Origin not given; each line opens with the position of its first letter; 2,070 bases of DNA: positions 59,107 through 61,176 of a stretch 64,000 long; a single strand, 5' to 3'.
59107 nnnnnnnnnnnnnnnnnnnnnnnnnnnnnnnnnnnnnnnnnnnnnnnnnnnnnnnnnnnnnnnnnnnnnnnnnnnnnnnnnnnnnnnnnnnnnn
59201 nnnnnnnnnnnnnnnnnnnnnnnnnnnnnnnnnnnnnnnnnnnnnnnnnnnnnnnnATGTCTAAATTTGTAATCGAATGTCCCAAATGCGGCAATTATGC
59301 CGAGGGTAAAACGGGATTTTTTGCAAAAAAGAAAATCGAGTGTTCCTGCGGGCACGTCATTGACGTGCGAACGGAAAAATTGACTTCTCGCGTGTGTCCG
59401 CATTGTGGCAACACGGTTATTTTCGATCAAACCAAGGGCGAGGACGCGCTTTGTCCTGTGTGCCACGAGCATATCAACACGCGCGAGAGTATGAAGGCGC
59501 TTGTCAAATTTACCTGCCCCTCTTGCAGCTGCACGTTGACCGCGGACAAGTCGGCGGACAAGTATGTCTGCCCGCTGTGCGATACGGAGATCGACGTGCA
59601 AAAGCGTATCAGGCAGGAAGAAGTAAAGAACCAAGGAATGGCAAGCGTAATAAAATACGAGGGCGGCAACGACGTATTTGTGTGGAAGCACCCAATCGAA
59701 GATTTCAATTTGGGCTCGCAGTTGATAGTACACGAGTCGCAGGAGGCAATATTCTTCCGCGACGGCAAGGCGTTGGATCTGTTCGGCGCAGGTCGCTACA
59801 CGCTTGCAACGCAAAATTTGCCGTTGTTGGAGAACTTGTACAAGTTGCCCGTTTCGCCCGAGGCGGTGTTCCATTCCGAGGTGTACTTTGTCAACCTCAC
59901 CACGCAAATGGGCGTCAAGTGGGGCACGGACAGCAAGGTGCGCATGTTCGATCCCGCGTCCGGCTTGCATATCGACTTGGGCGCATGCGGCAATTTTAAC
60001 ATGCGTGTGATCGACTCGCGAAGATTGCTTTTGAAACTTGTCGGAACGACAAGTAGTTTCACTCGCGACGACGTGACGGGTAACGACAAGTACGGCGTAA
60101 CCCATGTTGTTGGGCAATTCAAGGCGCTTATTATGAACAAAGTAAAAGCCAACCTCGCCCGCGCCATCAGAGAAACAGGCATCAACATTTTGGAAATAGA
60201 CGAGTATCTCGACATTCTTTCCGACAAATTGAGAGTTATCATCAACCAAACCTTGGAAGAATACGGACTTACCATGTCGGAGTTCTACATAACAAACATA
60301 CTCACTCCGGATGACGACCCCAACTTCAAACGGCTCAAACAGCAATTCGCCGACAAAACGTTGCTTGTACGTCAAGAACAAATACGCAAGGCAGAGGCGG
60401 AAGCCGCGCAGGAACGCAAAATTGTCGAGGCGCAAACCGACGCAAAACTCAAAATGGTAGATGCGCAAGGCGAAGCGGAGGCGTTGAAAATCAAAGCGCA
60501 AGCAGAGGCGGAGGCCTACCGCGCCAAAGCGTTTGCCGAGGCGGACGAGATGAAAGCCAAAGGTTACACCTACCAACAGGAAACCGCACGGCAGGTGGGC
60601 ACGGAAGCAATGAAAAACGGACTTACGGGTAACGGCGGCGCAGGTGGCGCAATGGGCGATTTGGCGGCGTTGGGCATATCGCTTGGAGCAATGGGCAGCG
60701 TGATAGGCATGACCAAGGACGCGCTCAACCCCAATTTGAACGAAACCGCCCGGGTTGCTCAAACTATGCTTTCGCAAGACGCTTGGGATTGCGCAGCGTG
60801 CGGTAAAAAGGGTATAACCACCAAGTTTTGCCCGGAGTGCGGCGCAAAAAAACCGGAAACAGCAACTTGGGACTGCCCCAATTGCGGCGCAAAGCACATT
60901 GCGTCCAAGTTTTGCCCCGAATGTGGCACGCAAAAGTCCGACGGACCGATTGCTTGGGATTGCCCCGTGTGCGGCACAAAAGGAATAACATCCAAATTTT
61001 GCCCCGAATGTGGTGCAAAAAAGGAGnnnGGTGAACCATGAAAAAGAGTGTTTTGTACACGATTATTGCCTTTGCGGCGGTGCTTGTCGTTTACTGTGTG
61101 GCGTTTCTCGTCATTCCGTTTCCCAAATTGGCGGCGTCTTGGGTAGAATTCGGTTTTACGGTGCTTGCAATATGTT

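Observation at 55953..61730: TIR - SIR2 - zinc-ribbon SPFH - membrane protein operon: Thoeris-like parts in a non-canonical arrangement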

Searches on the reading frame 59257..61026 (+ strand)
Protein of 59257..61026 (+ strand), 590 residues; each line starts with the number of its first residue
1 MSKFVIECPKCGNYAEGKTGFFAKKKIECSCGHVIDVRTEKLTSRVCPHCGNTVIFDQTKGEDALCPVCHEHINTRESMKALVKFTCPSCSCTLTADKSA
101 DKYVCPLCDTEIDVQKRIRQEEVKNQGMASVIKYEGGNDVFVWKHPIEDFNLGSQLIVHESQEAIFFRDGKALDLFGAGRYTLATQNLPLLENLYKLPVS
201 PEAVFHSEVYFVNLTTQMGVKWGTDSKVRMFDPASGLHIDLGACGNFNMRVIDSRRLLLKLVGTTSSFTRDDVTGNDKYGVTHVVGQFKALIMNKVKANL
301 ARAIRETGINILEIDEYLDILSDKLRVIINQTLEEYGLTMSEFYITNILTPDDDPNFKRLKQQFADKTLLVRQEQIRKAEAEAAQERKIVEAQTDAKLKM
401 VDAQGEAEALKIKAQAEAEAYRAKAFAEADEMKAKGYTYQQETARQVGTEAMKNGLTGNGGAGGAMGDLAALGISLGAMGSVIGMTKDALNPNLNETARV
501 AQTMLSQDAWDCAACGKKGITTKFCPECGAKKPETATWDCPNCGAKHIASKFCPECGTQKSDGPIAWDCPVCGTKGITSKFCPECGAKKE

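Call 3: search_protein_families(library=pfam, proteins=[window:59257-61026:+], max_evalue=0.1)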
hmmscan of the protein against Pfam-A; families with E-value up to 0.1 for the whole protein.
window:59257-61026:+ (590 aa): 11 families
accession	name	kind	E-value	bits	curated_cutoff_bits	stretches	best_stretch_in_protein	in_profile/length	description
PF13421.11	Band_7_1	-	3.5e-39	135.1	24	1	148-353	9-198/211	SPFH domain-Band 7 family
PF12773.13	DZR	-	1.1e-08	35.6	27.3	2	540-586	1-45/45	Double zinc ribbon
PF07282.18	Cas12f1-like_TNB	-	1.9e-08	34.8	26.3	2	35-100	20-56/60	Cas12f1-like, TNB domain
PF01145.31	Band_7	-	7.4e-06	26.6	23.6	1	157-383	2-176/176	SPFH domain / Band 7 family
PF13240.11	Zn_Ribbon_1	-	3.5e-05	23.9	25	1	569-588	2-22/23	zinc-ribbon domain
PF07191.17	Zn_ribbon_6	-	5.3e-05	23.6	25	0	508-531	15-38/67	Double zinc ribbon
PF13248.11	Zn_ribbon_3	-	0.00036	20.3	27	1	540-558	5-24/26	zinc-ribbon domain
PF06677.18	Auto_anti-p27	-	0.0054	17.2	24.1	1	41-69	12-39/40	Sjogren's syndrome/scleroderma autoantigen 1 (Autoantigen p27)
PF23548.1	Zn_ribbon_FGT1_2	-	0.0088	16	27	1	84-115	2-33/35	FORGETTER1 second zinc ribbon domain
PF11682.14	Zn_ribbon_11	-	0.034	14.2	24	1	533-558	1-26/37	Probable zinc-ribbon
PF05876.18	GpA_ATPase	-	0.04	14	25.6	1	3-62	192-240/247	Phage terminase large subunit gpA, ATPase domain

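Call 4: search_protein_families(library=padloc, proteins=[window:59257-61026:+], max_evalue=0.1)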
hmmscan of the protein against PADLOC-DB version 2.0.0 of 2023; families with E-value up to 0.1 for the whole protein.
window:59257-61026:+ (590 aa): 0 families

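Call 8: search_protein_families(library=ncbifam, proteins=[window:59257-61026:+], max_evalue=0.1)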
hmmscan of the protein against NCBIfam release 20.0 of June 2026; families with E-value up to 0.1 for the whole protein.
window:59257-61026:+ (590 aa): 5 families
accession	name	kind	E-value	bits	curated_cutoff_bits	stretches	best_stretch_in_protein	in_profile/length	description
NF011481.0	PRK14890.1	equivalog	0.00033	20.6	61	3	83-121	8-47/61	putative Zn-ribbon RNA-binding protein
NF011302.0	PRK14714.1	equivalog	0.01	13.4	1791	2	491-560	664-732/1350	DNA-directed DNA polymerase II large subunit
TIGR02794.1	tolA_full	equivalog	0.018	14.3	59.45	1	374-496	181-294/362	cell envelope integrity protein TolA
TIGR01932.1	hflC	equivalog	0.07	11.9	134.4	0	278-430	133-278/318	protease modulator HflC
TIGR03670.1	rpoB_arch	equivalog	0.091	11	811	0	40-75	534-568/599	DNA-directed RNA polymerase subunit B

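Call 36: find_related_loci(query=A3, collection=metagenome_contigs, flank=10000)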
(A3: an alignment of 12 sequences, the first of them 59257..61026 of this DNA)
Query A3 (590 aa) in metagenome_contigs; peptide patterns used: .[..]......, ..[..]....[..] (x = any residue, [..] = any of these).
600 stretches matched a pattern (row limit reached: there are more); 572 encode a relative of the query (tblastn E <= 1e-3); the best 80 are kept; 80 distinct loci.
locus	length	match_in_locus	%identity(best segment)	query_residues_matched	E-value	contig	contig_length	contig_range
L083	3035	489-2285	70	1-590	0e+0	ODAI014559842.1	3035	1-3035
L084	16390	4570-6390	67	1-589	0e+0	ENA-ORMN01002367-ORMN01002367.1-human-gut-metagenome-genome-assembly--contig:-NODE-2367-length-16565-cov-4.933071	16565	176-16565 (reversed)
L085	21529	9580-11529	64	1-589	0e+0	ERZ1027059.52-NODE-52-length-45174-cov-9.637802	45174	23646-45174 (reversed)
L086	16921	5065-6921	64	1-589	0e+0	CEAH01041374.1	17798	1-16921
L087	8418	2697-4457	64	1-589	0e+0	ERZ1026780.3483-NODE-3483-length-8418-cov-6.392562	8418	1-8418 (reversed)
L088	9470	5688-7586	64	1-589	0e+0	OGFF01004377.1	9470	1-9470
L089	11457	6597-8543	62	1-589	0e+0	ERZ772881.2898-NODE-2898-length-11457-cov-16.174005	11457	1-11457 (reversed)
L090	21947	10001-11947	62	1-589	0e+0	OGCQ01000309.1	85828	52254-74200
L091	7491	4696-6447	63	1-590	0e+0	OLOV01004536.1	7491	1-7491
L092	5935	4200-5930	66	1-564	0e+0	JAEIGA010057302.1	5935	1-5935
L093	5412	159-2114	63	1-589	0e+0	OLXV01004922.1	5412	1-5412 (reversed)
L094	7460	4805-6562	63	1-589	0e+0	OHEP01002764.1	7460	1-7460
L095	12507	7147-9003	65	1-589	0e+0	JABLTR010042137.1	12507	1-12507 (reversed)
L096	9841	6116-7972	65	1-589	0e+0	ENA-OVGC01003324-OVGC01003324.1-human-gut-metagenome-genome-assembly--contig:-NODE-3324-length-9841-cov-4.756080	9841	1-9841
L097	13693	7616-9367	64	1-589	0e+0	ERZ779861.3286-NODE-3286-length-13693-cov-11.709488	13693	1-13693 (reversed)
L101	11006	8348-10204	64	1-589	0e+0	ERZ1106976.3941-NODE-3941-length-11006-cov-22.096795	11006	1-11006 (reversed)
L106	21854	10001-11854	64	1-589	0e+0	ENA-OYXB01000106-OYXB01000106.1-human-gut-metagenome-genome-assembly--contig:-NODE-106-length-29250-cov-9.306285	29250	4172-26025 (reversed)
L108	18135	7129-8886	63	1-589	0e+0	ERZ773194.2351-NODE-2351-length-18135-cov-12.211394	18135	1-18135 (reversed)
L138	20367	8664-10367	54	1-590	0e+0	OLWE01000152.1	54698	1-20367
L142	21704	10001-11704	54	1-590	0e+0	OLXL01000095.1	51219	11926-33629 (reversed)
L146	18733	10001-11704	54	1-590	0e+0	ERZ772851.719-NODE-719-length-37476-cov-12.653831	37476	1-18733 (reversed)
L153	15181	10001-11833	51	1-590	0e+0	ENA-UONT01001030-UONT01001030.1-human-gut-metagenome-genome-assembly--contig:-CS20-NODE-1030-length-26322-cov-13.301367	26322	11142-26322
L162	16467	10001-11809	51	1-589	0e+0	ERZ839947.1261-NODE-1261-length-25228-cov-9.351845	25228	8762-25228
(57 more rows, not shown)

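Call 40: search_protein_families(library=pfam, proteins=[L088:5227-5688:+, L101:7626-8348:+, L108:6349-7107:+, L106:9421-9987:+, L090:9363-9986:+, L142:9065-9733:+, L153:8986-10005:+, L162:9454-9957:+, L138:11037-11876:+, L146:2555-5485:+], max_evalue=0.01)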
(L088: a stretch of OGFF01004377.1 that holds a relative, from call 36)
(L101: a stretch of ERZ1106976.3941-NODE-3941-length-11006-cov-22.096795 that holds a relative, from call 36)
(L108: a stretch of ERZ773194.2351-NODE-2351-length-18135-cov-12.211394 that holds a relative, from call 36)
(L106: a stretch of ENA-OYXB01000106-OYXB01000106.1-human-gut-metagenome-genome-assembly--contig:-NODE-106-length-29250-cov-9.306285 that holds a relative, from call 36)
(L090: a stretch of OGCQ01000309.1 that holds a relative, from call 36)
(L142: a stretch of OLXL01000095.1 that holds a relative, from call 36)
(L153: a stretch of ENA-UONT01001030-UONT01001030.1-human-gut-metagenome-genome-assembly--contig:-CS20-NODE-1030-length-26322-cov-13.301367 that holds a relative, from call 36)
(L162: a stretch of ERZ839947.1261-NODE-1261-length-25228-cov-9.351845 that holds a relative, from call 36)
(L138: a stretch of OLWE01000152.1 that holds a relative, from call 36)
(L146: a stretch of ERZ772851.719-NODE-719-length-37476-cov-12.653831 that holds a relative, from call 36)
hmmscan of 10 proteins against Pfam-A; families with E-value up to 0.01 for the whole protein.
L088:5227-5688:+ (154 aa): 0 families

L101:7626-8348:+ (241 aa): 0 families

L108:6349-7107:+ (253 aa): 1 family
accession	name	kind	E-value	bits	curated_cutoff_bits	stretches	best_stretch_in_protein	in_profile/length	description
PF11185.13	DUF2971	-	7.9e-05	24.4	22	1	86-198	1-89/89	Protein of unknown function (DUF2971)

L106:9421-9987:+ (189 aa): 0 families

L090:9363-9986:+ (208 aa): 0 families

L142:9065-9733:+ (223 aa): 0 families

L153:8986-10005:+ (340 aa): 0 families

L162:9454-9957:+ (168 aa): 0 families

L138:11037-11876:+ (280 aa): 0 families

L146:2555-5485:+ (977 aa): 3 families
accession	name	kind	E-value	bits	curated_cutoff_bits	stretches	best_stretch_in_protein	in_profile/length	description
PF00012.26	HSP70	-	8.4e-39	133.7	20.6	1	87-358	103-373/599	Hsp70 protein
PF06723.19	MreB_Mbl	-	1.8e-08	34.1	27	1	95-219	71-191/327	MreB/Mbl protein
PF09369.15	MZB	-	3.3e-08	34.6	24.2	1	840-944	1-80/80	MrfA Zn-binding domain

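Call 49: search_protein_families(library=padloc, proteins=[L088:5227-5688:+, L101:7626-8348:+, L108:6349-7107:+, L106:9421-9987:+, L090:9363-9986:+, L142:9065-9733:+, L153:8986-10005:+, L162:9454-9957:+, L138:11037-11876:+, L146:2555-5485:+], max_evalue=0.01)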
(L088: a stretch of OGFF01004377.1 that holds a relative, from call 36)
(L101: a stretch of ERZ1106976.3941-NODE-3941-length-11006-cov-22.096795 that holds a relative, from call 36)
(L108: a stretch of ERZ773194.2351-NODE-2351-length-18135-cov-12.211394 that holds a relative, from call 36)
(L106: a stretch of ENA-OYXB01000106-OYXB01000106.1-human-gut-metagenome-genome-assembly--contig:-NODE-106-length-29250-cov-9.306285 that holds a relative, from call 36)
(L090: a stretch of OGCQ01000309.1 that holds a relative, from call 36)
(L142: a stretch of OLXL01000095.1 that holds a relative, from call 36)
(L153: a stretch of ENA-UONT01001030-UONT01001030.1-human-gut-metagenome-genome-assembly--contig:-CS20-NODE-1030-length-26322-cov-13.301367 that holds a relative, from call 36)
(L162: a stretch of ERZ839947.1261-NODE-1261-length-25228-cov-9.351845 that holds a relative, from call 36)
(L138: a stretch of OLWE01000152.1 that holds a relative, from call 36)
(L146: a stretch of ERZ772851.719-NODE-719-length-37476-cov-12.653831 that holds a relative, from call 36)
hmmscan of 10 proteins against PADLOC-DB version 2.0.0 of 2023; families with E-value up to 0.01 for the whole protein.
L088:5227-5688:+ (154 aa): 1 family
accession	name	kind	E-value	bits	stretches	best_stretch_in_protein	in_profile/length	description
PDLC03865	LmuB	-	0.00099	15.4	1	1-120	275-374/1007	-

L101:7626-8348:+ (241 aa): 0 families

L108:6349-7107:+ (253 aa): 4 families
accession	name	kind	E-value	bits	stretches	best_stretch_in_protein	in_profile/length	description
PDLC04994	PDC-S31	-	3.2e-06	24.7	0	182-220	188-226/273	-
PDLC04991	PDC-S31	-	0.00013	19.7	0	184-204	130-150/208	-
PDLC04990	PDC-S31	-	0.00029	18.7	1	182-203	181-202/259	-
PDLC04993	PDC-S31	-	0.0046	14.3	0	67-92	68-92/245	-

L106:9421-9987:+ (189 aa): 1 family
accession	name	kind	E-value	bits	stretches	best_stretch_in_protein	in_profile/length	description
PDLC04468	PDC-M15B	-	0.0028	15.3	0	23-77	152-206/214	-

L090:9363-9986:+ (208 aa): 0 families

L142:9065-9733:+ (223 aa): 0 families

L153:8986-10005:+ (340 aa): 0 families

L162:9454-9957:+ (168 aa): 1 family
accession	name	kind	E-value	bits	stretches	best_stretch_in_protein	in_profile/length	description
PDLC03930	RmrT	-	0.0041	14.5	1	111-155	148-191/247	-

L138:11037-11876:+ (280 aa): 0 families

L146:2555-5485:+ (977 aa): 4 families
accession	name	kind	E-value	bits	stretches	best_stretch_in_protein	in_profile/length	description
PDLC02583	DrmB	-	5.5e-78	261.5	1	396-966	5-604/606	DrmB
PDLC02584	DrmB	-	3.5e-54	182.3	1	563-969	17-436/445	DrmB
PDLC02579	DrmB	-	2.3e-48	162.7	1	715-965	47-303/314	DrmB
PDLC02582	DrmB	-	4.9e-10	36.6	1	825-970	514-639/649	DrmB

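Call 67: find_related_loci(query=A3, collection=viral_contigs, flank=10000)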
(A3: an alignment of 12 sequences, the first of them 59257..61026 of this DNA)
Query A3 (590 aa) in viral_contigs; peptide patterns used: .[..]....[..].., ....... (x = any residue, [..] = any of these).
91 stretches matched a pattern; 9 encode a relative of the query (tblastn E <= 1e-3); 9 distinct loci.
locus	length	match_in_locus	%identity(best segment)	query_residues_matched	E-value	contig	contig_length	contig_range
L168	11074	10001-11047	52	1-360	9e-128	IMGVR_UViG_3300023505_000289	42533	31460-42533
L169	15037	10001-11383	44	128-588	9e-108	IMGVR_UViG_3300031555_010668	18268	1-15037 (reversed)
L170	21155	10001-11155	38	128-560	4e-84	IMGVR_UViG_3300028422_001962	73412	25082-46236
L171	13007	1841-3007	36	128-560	2e-82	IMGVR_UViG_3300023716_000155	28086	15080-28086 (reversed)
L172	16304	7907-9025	35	131-560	2e-80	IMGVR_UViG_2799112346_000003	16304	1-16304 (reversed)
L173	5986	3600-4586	36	128-497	6e-69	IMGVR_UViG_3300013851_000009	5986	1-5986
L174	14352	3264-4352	34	128-552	5e-67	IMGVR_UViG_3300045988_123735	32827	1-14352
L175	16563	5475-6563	34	128-552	5e-67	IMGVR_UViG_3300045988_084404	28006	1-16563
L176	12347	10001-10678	42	131-367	3e-58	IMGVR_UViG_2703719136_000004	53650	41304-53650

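Call 75: search_protein_families(library=pfam, proteins=[L170:13224-14732:+, L171:5002-5841:+, L171:5847-6272:+, L171:6256-7107:+, L171:7349-8005:+, L170:11855-13144:+, L172:9705-10190:+, L172:10190-11440:+, L170:5834-8806:+, L176:11169-12347:+], max_evalue=0.01)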
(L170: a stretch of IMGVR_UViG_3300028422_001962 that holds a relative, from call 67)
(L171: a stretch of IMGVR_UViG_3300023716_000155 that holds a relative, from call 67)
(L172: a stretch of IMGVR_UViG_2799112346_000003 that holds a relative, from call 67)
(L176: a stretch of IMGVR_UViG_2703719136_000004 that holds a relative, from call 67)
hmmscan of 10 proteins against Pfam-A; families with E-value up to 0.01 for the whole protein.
L170:13224-14732:+ (503 aa): 0 families

L171:5002-5841:+ (280 aa): 1 family
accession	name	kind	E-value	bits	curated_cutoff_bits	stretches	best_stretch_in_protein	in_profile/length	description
PF13676.11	TIR_2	-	1.5e-05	25.9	28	1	80-126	1-46/122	TIR domain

L171:5847-6272:+ (142 aa): 1 family
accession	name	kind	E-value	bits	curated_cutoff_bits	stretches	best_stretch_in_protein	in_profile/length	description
PF24838.2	8xMP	-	0.0037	17.5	30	1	11-141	8-135/136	Octameric membrane protein family (8xMP)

L171:6256-7107:+ (284 aa): 0 families

L171:7349-8005:+ (219 aa): 1 family
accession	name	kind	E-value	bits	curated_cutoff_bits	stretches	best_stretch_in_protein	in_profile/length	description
PF18813.6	PBECR4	-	3.4e-36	125.8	27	1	23-213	1-187/188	phage-Barnase-EndoU-ColicinE5/D-RelE like nuclease4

L170:11855-13144:+ (430 aa): 3 families
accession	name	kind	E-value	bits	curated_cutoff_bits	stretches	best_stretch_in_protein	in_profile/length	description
PF00515.34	TPR_1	-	2e-05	24.6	27.8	1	55-87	2-34/34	Tetratricopeptide repeat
PF13181.12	TPR_8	-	4.6e-05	23.7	25.7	1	55-87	2-34/34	Tetratricopeptide repeat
PF07719.23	TPR_2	-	0.00081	19.8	27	1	56-87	3-34/34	Tetratricopeptide repeat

L172:9705-10190:+ (162 aa): 0 families

L172:10190-11440:+ (417 aa): 2 families
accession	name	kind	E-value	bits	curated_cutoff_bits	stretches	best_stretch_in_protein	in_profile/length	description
PF00515.34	TPR_1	-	0.002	18.3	27.8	0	68-91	11-34/34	Tetratricopeptide repeat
PF13428.12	TPR_14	-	0.0053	17.8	23.5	0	69-100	12-43/44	Tetratricopeptide repeat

L170:5834-8806:+ (991 aa): 5 families
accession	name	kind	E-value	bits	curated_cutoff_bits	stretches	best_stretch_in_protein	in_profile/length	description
PF04851.21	ResIII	-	2.2e-21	76.9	22.5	1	49-217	4-164/164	Type III restriction enzyme, res subunit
PF00270.35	DEAD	-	7.5e-14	52.2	26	1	67-216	13-161/167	DEAD/DEAH box helicase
PF00271.37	Helicase_C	-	5e-10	40.1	23.5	1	270-373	6-109/110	Helicase conserved C-terminal domain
PF18766.7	SWI2_SNF2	-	0.00029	21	26.7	1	77-250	27-193/221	SWI2/SNF2 ATPase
PF13086.12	AAA_11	-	0.0013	19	27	0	145-188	183-222/257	AAA domain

L176:11169-12347:+ (392 aa): 2 families
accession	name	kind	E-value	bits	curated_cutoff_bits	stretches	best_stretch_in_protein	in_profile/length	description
PF08271.17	Zn_Ribbon_TF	-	0.0022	18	29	1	7-34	2-30/43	TFIIB zinc-binding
PF10134.15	RPA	-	0.0059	16.7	27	0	206-282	97-170/228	Replication initiator protein A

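Call 79: search_solved_structures(query=L170:13224-14732:+, max_evalue=10)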
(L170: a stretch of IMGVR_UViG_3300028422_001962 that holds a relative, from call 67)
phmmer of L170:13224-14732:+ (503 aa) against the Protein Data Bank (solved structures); distinct sequences matched with E-value up to 10: 1.
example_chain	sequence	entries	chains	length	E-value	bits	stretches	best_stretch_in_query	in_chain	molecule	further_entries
8h6r_A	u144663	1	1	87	0.6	12.1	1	125-194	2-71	Transcription elongation factor TFIIS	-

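Call 80: search_solved_structures(query=A3, max_evalue=0.01)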
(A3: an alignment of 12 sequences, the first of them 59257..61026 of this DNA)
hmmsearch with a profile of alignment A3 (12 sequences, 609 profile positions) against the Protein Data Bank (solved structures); distinct sequences matched with E-value up to 0.01: 10.
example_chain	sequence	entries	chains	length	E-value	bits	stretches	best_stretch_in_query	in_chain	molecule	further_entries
9o9u_a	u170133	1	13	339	4.6e-05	25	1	282-447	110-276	Erlin-2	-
9we7_B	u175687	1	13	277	7.4e-05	24.4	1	282-447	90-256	Erlin-2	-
9wff_Y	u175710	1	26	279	9.1e-05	24.1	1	282-447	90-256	Erlin-2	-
9vvj_a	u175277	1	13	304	0.00013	23.5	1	282-447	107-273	Erlin-2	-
9vvg_a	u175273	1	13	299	0.00015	23.3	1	282-447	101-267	Erlin-2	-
9we7_A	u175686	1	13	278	0.0002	23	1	283-444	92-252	Erlin-1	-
9vvg_A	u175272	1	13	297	0.00033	22.2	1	283-444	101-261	Erlin-1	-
9vvj_A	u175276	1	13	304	0.00035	22.1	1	283-444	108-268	Erlin-1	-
9o9u_A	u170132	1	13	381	0.0005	21.6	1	283-444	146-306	Erlin-1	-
2i13_A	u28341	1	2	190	0.0059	18.1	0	526-594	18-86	Aart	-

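Call 93: search_solved_structures(query=A6, max_evalue=10, show_alignments=2)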
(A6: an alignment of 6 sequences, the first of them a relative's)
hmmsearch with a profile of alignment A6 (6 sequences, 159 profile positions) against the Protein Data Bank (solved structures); distinct sequences matched with E-value up to 10: 0.
